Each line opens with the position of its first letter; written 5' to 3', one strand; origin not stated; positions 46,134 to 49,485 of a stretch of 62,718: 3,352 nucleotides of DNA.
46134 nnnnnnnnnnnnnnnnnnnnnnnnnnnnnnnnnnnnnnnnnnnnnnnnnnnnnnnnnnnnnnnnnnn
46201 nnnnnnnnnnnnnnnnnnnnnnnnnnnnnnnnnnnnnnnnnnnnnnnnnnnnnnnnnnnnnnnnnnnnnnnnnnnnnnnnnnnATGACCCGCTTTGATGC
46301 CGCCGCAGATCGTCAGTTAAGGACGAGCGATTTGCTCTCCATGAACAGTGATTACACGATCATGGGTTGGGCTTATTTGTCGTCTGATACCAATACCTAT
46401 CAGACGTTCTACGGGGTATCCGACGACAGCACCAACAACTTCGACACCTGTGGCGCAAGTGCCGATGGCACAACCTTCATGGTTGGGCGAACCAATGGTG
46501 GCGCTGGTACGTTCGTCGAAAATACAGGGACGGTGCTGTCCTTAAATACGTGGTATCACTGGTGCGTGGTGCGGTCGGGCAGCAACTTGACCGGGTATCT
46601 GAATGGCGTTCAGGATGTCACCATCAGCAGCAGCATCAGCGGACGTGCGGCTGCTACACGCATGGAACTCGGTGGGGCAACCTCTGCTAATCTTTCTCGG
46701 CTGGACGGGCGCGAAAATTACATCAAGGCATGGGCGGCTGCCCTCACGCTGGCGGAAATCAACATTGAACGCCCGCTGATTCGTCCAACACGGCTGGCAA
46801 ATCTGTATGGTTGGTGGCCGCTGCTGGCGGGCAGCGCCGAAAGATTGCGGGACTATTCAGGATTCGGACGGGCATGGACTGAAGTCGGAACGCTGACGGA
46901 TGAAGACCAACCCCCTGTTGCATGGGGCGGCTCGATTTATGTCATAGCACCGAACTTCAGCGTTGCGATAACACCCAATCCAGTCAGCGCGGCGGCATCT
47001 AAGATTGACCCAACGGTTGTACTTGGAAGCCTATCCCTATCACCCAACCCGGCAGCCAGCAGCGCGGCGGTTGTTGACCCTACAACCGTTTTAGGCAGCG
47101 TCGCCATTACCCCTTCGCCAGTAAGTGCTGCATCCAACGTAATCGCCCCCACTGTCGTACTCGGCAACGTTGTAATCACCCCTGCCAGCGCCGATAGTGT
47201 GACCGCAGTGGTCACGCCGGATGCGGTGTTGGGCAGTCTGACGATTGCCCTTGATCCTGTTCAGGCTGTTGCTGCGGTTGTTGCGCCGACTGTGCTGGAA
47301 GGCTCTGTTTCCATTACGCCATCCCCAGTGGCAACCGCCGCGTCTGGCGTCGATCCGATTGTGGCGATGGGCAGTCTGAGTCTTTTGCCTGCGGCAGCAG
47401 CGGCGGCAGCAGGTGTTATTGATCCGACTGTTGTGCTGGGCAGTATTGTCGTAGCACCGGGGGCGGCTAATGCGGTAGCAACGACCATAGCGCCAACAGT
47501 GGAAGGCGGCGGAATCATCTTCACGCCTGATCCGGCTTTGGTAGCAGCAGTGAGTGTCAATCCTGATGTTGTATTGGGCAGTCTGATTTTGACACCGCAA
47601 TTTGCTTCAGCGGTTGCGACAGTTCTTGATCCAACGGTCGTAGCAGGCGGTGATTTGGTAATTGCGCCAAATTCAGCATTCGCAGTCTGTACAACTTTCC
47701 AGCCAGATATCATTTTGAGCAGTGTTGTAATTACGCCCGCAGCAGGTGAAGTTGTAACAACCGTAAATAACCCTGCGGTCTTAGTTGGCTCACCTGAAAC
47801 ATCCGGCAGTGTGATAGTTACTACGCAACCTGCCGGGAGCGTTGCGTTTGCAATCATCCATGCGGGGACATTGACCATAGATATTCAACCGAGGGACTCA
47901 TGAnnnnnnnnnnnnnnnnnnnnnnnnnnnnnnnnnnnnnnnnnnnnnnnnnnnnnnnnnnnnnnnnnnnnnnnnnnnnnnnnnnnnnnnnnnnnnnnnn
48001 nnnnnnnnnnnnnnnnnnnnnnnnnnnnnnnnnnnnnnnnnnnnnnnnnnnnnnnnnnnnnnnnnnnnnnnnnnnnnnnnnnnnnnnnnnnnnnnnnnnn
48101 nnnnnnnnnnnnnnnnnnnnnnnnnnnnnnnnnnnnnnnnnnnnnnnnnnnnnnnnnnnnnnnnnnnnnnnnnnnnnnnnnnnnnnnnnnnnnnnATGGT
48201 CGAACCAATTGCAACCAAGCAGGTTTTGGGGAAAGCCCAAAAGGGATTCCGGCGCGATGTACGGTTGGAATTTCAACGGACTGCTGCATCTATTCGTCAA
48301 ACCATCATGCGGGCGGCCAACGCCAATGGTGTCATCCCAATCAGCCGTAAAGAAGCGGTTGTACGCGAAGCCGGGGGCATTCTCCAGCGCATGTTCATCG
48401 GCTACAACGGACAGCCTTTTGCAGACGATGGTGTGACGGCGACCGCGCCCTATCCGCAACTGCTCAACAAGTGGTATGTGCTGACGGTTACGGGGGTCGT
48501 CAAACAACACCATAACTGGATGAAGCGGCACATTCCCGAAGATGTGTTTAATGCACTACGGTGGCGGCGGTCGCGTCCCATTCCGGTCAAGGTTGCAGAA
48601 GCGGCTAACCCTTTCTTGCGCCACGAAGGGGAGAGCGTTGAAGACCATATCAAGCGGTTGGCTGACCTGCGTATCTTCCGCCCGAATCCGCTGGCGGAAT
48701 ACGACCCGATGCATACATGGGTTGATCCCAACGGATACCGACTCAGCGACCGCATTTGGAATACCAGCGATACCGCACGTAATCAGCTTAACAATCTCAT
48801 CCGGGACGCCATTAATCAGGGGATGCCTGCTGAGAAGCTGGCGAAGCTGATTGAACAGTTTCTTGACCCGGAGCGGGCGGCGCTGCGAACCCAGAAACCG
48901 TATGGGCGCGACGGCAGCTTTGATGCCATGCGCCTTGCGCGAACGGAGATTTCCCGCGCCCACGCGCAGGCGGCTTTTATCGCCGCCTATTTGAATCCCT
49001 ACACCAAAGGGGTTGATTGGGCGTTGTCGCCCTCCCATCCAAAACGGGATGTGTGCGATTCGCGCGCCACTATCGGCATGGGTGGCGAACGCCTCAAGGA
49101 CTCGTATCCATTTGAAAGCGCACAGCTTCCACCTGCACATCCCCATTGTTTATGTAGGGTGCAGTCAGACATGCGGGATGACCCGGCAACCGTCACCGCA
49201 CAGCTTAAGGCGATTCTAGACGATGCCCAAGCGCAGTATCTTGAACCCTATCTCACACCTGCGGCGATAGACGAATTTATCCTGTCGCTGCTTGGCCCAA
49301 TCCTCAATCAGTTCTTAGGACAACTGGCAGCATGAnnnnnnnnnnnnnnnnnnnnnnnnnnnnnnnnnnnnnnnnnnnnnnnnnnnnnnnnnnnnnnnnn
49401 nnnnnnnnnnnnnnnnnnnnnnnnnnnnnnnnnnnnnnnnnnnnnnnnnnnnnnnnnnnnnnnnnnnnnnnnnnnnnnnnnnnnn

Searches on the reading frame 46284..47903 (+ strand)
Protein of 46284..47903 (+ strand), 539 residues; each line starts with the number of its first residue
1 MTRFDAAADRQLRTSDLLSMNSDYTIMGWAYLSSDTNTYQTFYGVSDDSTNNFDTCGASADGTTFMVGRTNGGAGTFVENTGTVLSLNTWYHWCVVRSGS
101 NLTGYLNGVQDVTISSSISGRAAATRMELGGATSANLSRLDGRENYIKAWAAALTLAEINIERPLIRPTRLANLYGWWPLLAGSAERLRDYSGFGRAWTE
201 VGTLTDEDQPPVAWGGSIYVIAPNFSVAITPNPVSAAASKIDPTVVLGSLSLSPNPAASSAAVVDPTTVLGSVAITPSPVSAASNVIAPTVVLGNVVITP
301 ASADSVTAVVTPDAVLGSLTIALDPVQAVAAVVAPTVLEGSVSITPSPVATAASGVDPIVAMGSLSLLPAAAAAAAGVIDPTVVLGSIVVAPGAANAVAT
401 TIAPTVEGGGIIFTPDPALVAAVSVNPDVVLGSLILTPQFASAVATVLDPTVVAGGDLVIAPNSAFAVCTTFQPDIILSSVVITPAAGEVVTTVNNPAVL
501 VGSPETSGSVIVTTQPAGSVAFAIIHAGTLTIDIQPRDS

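Call 67: search_protein_families(library=pfam, proteins=[window:46284-47903:+], max_evalue=0.001)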
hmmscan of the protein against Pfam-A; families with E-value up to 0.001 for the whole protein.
window:46284-47903:+ (539 aa): 1 family
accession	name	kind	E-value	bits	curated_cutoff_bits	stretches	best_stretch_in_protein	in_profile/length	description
PF13385.13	Laminin_G_3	-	4.9e-13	49.9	27.6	1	12-160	7-151/151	Concanavalin A-like lectin/glucanases superfamily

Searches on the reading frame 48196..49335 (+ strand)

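Call 67: search_protein_families(library=pfam, proteins=[window:48196-49335:+], max_evalue=0.001)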
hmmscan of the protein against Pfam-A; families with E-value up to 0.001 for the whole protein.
window:48196-49335:+ (379 aa): 1 family
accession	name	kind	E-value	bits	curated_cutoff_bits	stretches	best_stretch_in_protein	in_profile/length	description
PF04233.19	Phage_Mu_F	-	0.00043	21.4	29.6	0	197-322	2-111/112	Phage Mu protein F like protein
